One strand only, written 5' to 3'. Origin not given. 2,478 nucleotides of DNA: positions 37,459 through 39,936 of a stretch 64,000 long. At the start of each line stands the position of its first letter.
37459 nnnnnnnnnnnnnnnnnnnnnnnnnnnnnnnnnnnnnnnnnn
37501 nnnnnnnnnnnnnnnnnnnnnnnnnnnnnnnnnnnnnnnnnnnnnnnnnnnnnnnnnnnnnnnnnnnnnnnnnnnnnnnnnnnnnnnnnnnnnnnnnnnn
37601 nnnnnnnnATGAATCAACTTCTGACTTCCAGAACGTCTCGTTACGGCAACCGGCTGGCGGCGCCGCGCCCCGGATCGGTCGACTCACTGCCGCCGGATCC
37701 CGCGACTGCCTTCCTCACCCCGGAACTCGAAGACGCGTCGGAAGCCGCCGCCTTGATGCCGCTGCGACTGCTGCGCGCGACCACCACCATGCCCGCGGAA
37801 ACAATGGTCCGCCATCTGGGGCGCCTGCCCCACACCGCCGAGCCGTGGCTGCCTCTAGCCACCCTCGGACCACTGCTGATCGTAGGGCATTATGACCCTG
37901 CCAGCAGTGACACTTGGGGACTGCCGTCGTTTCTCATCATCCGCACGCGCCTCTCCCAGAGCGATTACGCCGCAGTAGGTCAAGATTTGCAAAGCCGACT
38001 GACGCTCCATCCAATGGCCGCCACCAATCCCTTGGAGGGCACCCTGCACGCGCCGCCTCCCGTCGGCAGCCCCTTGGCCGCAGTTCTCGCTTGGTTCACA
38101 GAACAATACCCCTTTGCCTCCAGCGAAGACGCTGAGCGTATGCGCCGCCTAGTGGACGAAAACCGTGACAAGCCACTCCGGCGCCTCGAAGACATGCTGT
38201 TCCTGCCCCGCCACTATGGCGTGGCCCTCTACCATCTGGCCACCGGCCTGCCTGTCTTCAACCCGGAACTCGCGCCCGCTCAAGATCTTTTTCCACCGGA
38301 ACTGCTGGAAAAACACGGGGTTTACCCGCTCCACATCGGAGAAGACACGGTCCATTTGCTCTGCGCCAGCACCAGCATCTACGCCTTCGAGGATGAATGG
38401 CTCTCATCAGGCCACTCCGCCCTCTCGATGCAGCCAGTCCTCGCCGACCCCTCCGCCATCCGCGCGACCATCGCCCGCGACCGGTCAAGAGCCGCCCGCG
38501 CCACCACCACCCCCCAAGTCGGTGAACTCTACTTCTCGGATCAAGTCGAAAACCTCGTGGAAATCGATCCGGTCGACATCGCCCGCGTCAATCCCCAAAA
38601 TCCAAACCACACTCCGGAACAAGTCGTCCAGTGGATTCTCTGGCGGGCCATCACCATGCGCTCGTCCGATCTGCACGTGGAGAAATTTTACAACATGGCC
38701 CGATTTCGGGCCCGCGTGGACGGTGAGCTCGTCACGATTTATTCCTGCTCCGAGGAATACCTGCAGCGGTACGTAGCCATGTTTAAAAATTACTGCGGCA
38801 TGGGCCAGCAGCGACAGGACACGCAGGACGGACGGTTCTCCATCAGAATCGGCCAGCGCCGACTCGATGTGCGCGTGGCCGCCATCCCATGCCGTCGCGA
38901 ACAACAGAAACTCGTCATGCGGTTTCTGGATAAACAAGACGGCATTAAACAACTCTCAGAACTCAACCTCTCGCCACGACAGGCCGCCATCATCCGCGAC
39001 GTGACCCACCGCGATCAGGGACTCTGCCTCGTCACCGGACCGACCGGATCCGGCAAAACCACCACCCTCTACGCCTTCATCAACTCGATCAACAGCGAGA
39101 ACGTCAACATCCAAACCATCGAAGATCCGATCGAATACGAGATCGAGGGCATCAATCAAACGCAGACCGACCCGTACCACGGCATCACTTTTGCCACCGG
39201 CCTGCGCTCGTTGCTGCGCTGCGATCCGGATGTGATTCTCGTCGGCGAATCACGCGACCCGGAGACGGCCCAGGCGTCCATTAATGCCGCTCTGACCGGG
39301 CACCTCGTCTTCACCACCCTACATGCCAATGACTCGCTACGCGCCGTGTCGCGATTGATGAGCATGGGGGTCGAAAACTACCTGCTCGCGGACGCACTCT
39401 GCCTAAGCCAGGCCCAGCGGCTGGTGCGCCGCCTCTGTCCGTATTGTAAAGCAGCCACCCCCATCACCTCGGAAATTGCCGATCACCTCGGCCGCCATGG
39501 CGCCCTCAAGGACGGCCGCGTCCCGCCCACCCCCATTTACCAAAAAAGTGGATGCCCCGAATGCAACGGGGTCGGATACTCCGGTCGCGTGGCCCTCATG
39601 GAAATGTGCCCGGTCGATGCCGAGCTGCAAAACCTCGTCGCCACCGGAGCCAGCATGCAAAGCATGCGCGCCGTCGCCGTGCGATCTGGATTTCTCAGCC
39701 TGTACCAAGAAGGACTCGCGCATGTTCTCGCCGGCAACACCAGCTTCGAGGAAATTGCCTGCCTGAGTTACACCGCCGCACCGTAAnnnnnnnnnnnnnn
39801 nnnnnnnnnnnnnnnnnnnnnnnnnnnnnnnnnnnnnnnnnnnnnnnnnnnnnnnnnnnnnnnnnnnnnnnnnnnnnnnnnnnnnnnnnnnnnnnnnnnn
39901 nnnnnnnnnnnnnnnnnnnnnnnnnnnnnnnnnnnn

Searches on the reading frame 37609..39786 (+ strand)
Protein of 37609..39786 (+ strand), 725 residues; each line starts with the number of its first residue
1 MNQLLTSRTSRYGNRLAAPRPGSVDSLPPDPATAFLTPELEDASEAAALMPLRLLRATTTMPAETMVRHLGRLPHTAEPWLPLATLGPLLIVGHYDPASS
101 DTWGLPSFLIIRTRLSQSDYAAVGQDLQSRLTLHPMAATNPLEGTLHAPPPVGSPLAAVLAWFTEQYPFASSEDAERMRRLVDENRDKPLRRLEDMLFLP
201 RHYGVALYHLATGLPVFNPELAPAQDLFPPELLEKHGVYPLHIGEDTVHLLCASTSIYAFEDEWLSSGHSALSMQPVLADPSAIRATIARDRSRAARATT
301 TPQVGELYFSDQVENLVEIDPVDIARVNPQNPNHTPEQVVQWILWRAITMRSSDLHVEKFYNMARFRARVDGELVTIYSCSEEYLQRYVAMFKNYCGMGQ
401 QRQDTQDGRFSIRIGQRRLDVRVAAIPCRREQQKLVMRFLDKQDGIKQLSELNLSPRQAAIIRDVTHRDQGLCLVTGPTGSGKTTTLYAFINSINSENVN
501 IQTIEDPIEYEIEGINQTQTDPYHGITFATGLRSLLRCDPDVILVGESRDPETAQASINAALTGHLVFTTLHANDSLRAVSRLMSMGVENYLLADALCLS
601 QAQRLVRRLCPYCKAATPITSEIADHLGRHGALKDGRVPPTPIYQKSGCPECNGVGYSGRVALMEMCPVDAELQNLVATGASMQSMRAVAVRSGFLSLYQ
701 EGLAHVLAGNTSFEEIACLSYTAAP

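Call 4: search_protein_families(library=pfam, proteins=[window:37609-39786:+], max_evalue=0.1)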
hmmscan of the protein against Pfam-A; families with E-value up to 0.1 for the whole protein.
window:37609-39786:+ (725 aa): 17 families
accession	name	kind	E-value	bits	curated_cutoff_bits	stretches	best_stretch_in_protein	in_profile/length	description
PF00437.27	T2SSE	-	5e-100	335.2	24.9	1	337-716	9-368/370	Type II/IV secretion system protein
PF13604.12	AAA_30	-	3.8e-06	27.2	27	1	454-501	2-49/191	AAA domain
PF05157.20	MshEN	-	1.3e-05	25.5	23.1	1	214-295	3-87/90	MshEN domain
PF13401.12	AAA_22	-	7.8e-05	23.4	27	1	468-504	3-37/130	AAA domain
PF13191.12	AAA_16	-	0.00029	21.8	32.6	1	461-521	15-64/167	AAA ATPase domain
PF25199.1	nSTAND_NTPase5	-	0.00059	20.1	34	1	463-506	34-78/145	Novel STAND NTPase 5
PF13086.12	AAA_11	-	0.0015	18.8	27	1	457-497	5-44/257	AAA domain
PF04851.21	ResIII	-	0.0026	18.1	22.5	1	452-498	2-51/164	Type III restriction enzyme, res subunit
PF13555.12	AAA_29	-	0.0041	17.3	27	1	466-491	18-43/61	P-loop containing region of AAA domain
PF20720.3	nSTAND3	-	0.0054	16.9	27.2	1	469-507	16-54/155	Novel STAND NTPase 3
PF12775.13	AAA_7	-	0.0066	16.4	25.8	1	468-504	31-67/181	P-loop containing dynein motor region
PF13476.12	AAA_23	-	0.0089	17.1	27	1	469-490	18-39/201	AAA domain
PF13173.12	AAA_14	-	0.02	15.3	27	1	472-512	4-45/129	AAA domain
PF13245.12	AAA_19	-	0.022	15.4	25.1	1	468-498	9-39/134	AAA domain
PF03266.21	NTPase_1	-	0.029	14.7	23.9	1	474-502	3-31/168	NTPase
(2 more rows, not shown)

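Call 10: find_homologous_proteins(query=window:37609-39786:+)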
Query window:37609-39786:+ (725 aa): 7547 proteins with E <= 0.001 among 8000 candidates; the best 120 are listed.
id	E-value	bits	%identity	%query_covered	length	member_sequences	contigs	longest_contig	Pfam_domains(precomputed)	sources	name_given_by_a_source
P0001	0.0e+0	1647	99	100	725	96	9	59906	PF05157.21,PF00437.27,PF13604.13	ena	-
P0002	0.0e+0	1359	82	100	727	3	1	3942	PF00437.27,PF13604.13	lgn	-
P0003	0.0e+0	1353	82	100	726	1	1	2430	PF00437.27,PF13604.13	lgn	-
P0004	0.0e+0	1345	82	100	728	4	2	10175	PF00437.27,PF13604.13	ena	-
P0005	0.0e+0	1321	80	100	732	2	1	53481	PF00437.27,PF13604.13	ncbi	ncbi:MAG: GspE/PulE family protein [Verrucomicrobiales bacterium]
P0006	0.0e+0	1241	77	94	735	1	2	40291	PF00437.27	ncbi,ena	-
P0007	0.0e+0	1228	74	100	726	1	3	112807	PF00437.27,PF13604.13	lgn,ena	-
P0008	0.0e+0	1192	74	95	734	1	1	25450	PF00437.27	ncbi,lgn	ncbi:MAG: GspE/PulE family protein [Verrucomicrobiales bacterium]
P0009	0.0e+0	1182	74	95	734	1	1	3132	PF00437.27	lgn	-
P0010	0.0e+0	1160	72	98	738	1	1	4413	PF00437.27,PF13604.13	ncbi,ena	-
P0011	0.0e+0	1131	72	95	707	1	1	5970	PF00437.27,PF13604.13,PF13191.13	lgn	-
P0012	0.0e+0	1118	72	94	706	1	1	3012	PF00437.27,PF13604.13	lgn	-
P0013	0.0e+0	1112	69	94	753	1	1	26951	PF05157.21,PF00437.27,PF13604.13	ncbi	-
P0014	0.0e+0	1110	69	97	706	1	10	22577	PF00437.27,PF13604.13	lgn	-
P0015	2.4e-285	967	62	94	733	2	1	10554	PF00437.27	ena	-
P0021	8.5e-282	955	59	98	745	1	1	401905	PF00437.27,PF13191.13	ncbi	-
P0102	3.5e-244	831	57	93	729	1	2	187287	PF00437.27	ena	-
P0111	8.2e-242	823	55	94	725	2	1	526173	PF00437.27,PF13604.13,PF13401.13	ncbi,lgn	-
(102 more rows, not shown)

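Call 11: find_encoding_contigs(protein=P0021, flank=10000, max_places=2)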
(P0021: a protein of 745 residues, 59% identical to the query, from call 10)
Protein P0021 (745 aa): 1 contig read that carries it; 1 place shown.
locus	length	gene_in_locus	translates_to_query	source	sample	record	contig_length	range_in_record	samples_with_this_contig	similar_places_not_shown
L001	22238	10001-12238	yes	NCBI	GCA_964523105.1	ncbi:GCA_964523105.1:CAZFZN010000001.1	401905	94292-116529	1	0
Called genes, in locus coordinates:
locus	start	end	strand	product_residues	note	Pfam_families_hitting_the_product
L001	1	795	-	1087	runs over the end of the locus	PF00069:Pkinase, PF07714:PK_Tyr_Ser-Thr, PF23381:Beta-prop_IFT122_1st, PF25174:Beta-prop_THOC3, PF25175:Beta-prop_WDR5, PF25174:Beta-prop_THOC3, PF23414:Beta-prop_EML_2, PF24814:WD40_Prp19, +25 more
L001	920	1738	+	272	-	-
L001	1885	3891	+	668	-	PF07995:GSDH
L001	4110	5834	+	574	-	-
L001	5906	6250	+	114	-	PF12643:MazG-like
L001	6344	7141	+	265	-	PF03807:F420_oxidored, PF14748:P5CR_dimer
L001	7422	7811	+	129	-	PF07963:N_methyl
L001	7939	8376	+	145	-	PF07963:N_methyl (weak)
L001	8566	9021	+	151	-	PF07963:N_methyl (weak)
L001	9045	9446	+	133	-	PF07963:N_methyl (weak)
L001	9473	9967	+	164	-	PF07963:N_methyl (weak)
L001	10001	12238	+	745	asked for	PF00437:T2SSE, PF13191:AAA_16 (faint)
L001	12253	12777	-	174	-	PF00710:Asparaginase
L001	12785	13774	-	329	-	PF00056:Ldh_1_N, PF02866:Ldh_1_C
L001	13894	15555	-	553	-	PF00512:HisKA (weak), PF02518:HATPase_c, PF00072:Response_reg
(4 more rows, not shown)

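Call 12: find_encoding_contigs(protein=P0111, flank=10000, max_places=2)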
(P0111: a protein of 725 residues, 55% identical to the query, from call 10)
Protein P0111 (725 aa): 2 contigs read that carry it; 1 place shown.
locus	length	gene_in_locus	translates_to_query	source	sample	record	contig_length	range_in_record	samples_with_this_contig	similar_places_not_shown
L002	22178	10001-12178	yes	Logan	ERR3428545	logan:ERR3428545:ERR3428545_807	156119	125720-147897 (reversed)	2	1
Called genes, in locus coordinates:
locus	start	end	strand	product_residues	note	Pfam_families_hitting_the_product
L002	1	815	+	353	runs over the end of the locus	PF00437:T2SSE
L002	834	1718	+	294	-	-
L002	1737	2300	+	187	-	-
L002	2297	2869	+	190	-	-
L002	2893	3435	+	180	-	-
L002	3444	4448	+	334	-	-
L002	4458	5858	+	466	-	-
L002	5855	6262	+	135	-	PF07963:N_methyl (faint)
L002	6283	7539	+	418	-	PF00482:T2SSF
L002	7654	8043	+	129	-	PF07963:N_methyl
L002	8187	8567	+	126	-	-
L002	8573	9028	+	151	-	PF07963:N_methyl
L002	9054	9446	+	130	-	PF07963:N_methyl (weak)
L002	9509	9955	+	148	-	-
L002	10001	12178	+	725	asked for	PF13401:AAA_22 (faint), PF00437:T2SSE, PF13604:AAA_30 (faint)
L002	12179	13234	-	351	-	PF01180:DHO_dh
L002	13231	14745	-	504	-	PF00117:GATase, PF07722:Peptidase_C26, PF02540:NAD_synthase (faint), PF03054:tRNA_Me_trans (faint), PF00958:GMP_synt_C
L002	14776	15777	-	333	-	PF00482:T2SSF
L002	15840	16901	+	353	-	PF00383:dCMP_cyt_deam_1, PF14437:MafB19-deam, PF01872:RibD_C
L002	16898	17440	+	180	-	PF08645:PNK3P, PF00702:Hydrolase, PF13419:HAD_2, PF13242:Hydrolase_like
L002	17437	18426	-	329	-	PF04055:Radical_SAM, PF06968:BATS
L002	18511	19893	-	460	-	PF07719:TPR_2 (faint), PF13428:TPR_14 (faint), PF14559:TPR_19 (faint), PF00515:TPR_1 (faint)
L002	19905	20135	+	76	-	-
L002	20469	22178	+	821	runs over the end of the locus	PF07635:PSCyt1, PF07583:PSCyt2, PF07587:PSD1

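Call 14: find_related_loci(query=window:37609-39786:+, collection=genome_contigs, flank=10000)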
Query window:37609-39786:+ (725 aa) in genome_contigs; peptide patterns used: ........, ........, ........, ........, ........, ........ (x = any residue, [..] = any of these).
55 stretches matched a pattern; 8 encode a relative of the query (tblastn E <= 1e-3); 8 distinct loci.
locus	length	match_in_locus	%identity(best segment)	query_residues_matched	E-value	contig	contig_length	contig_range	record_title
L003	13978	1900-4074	97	1-725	0e+0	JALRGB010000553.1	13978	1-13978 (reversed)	MAG: Verrucomicrobiales bacterium isolate LJ.21 LJ_361062, whole genome shotgun sequence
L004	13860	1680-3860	80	1-724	0e+0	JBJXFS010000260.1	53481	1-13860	MAG: Verrucomicrobiales bacterium isolate F1F2.bin.423 k127_615438, whole genome shotgun sequence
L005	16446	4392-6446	74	37-723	0e+0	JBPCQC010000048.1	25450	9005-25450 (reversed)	MAG: Verrucomicrobiales bacterium isolate TH_ant_mag_198 S1Ck127_8260274_flag_0_multi_19.8754_len_25450, whole genome sh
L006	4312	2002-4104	59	17-723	0e+0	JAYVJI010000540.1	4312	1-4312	MAG: Verrucomicrobiota bacterium isolate GL53_Down_concoct_97 GL53_Down_concoct_97_539, whole genome shotgun sequence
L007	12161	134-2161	58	40-721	0e+0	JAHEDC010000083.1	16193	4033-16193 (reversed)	MAG: Verrucomicrobiales bacterium isolate Ww187 NODE_7097_length_16193_cov_3.115916, whole genome shotgun sequence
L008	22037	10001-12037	57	40-724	0e+0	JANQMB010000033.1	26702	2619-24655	MAG: Verrucomicrobiales bacterium isolate PL25a_bin.81 k99_906491, whole genome shotgun sequence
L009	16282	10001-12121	53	13-723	0e+0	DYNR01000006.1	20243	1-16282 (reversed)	MAG TPA_asm: Chthoniobacter flavus isolate SulCav_FS08_3_55_42 SulCav_FS08_3_967_length_20243_cov_27_362047, whole genom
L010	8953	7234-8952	60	39-614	0e+0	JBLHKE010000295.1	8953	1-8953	MAG: Verrucomicrobiales bacterium isolate 3300054698_26 Ga0535670_0016985, whole genome shotgun sequence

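Call 18: find_encoding_contigs(protein=P0001, flank=10000, max_places=3)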
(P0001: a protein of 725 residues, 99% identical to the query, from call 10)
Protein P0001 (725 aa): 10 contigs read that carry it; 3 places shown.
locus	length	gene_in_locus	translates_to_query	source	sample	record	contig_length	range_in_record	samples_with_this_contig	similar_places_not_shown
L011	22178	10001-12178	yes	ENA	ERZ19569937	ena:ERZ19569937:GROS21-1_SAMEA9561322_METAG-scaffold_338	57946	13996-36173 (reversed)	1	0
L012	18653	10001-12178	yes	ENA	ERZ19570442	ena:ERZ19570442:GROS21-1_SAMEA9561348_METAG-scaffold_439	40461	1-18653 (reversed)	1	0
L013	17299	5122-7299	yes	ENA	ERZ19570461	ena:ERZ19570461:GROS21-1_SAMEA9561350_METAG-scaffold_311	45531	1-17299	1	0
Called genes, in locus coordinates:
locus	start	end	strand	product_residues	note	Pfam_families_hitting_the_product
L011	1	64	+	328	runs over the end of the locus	PF13354:Beta-lactamase2, PF00768:Peptidase_S11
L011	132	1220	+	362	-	PF00365:PFK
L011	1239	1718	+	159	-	PF13412:HTH_24 (weak), PF01037:AsnC_trans_reg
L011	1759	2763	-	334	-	PF00135:COesterase, PF20434:BD-FAE, PF07859:Abhydrolase_3, PF00326:Peptidase_S9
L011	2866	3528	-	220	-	PF00730:HhH-GPD, PF00633:HHH (weak)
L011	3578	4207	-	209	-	PF06725:3D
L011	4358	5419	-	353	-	-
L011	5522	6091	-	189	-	PF00856:SET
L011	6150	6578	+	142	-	PF16697:Yop-YscD_cpl, PF00498:FHA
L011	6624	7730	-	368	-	PF00793:DAHP_synth_1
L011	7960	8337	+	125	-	-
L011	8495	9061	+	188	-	PF07963:N_methyl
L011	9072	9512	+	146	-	-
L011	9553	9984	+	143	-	-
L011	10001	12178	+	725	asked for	PF05157:MshEN (faint), PF00437:T2SSE, PF13604:AAA_30 (weak)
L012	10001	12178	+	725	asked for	PF05157:MshEN (faint), PF00437:T2SSE, PF13604:AAA_30 (weak)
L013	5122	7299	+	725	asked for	PF05157:MshEN (faint), PF00437:T2SSE, PF13604:AAA_30 (weak)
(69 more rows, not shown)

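Call 20: list_cluster_members(proteins=[P0001, P0005, P0021, P0143, P0171, P0166, P0142, P0140, P0162, P0167])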
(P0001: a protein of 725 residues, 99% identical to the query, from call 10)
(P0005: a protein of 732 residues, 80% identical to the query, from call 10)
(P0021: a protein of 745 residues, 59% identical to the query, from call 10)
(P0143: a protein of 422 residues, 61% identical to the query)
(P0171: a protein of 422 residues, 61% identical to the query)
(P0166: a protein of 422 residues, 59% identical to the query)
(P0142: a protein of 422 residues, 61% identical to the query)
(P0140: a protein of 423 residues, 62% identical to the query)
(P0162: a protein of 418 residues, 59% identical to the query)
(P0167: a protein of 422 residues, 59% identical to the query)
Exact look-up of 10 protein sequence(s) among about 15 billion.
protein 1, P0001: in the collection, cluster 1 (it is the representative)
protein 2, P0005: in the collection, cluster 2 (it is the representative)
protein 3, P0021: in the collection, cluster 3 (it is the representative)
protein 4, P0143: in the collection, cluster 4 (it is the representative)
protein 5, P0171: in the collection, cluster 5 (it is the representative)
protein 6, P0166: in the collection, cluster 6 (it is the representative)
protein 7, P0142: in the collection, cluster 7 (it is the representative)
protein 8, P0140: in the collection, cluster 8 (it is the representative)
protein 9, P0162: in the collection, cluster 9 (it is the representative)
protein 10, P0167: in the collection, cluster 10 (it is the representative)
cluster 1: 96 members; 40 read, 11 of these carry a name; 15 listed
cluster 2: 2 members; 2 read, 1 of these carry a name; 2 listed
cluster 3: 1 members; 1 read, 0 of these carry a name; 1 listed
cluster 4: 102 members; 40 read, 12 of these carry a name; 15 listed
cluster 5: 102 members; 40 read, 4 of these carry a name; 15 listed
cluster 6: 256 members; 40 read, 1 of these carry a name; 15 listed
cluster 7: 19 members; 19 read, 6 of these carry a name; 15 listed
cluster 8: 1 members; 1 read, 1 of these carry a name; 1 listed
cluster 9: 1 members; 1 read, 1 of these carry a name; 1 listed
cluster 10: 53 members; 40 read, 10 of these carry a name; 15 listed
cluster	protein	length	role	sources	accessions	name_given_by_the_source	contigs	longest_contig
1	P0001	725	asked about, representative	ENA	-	-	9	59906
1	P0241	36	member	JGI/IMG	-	hypothetical protein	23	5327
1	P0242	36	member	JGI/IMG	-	hypothetical protein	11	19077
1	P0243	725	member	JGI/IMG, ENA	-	type II secretory ATPase GspE/PulE/Tfp pilus assembly ATPase PilB-like protein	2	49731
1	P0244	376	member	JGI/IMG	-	type II secretory ATPase GspE/PulE/Tfp pilus assembly ATPase PilB-like protein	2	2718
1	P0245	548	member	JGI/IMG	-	type II secretory ATPase GspE/PulE/Tfp pilus assembly ATPase PilB-like protein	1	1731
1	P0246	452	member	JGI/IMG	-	type II secretory ATPase GspE/PulE/Tfp pilus assembly ATPase PilB-like protein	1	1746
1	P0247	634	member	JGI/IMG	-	type II secretory ATPase GspE/PulE/Tfp pilus assembly ATPase PilB-like protein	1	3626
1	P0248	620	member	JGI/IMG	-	type II secretory ATPase GspE/PulE/Tfp pilus assembly ATPase PilB-like protein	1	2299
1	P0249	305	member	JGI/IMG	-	type II secretory ATPase GspE/PulE/Tfp pilus assembly ATPase PilB-like protein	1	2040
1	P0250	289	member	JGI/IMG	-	type II secretory ATPase GspE/PulE/Tfp pilus assembly ATPase PilB-like protein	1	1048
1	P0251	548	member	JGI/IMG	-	type II secretory ATPase GspE/PulE/Tfp pilus assembly ATPase PilB-like protein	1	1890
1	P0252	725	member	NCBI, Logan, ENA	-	-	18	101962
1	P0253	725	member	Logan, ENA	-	-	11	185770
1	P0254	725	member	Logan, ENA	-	-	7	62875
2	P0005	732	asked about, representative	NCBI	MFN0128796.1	MAG: GspE/PulE family protein [Verrucomicrobiales bacterium]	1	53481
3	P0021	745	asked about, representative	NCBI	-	-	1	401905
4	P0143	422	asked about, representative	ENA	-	-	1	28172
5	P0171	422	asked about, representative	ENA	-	-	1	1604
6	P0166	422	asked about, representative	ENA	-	-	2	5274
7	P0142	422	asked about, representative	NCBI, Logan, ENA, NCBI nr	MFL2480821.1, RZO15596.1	MAG: type II secretion system F family protein [Verrucomicrobiales bacterium] | MAG: type II secretion system F family protein [Verrucomicrobiaceae bacterium]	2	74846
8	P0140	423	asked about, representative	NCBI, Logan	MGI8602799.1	MAG: type II secretion system F family protein [Verrucomicrobiales bacterium]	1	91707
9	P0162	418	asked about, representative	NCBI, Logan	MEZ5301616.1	MAG: type II secretion system F family protein [Verrucomicrobiales bacterium]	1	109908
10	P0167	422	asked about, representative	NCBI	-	-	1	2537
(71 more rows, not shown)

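Call 23: find_encoding_contigs(protein=P0102, flank=10000, max_places=1)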
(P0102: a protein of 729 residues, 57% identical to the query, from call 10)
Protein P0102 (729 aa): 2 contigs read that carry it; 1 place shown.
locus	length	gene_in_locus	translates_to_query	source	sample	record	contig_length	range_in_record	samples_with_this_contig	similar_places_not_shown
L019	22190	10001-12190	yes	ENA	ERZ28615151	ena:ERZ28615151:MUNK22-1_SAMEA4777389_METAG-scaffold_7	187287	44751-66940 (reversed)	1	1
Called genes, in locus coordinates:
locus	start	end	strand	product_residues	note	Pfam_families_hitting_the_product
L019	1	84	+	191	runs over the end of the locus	-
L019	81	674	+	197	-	-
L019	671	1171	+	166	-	-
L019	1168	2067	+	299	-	-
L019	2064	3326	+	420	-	-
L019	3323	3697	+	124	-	-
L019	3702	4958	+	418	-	PF00482:T2SSF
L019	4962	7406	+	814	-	PF05228:CHASE4, PF13188:PAS_8 (faint), PF00989:PAS (weak), PF08448:PAS_4, PF13426:PAS_9 (weak), PF07730:HisKA_3, PF02518:HATPase_c, PF13581:HATPase_c_2 (weak)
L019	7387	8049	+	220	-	PF00072:Response_reg, PF00196:GerE, PF08281:Sigma70_r4_2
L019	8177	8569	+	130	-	PF07963:N_methyl (weak)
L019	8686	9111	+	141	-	PF07963:N_methyl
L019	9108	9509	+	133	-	-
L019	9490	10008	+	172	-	-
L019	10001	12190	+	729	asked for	PF00437:T2SSE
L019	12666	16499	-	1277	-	PF13229:Beta_helix, PF03422:CBM_6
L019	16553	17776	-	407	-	PF07589:PEP_exosort_dom (weak)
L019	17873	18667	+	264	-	-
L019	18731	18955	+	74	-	-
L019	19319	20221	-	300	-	PF00892:EamA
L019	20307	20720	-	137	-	PF01850:PIN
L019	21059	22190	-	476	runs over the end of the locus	PF05221:AdoHcyase, PF00670:AdoHcyase_NAD, PF02826:2-Hacid_dh_C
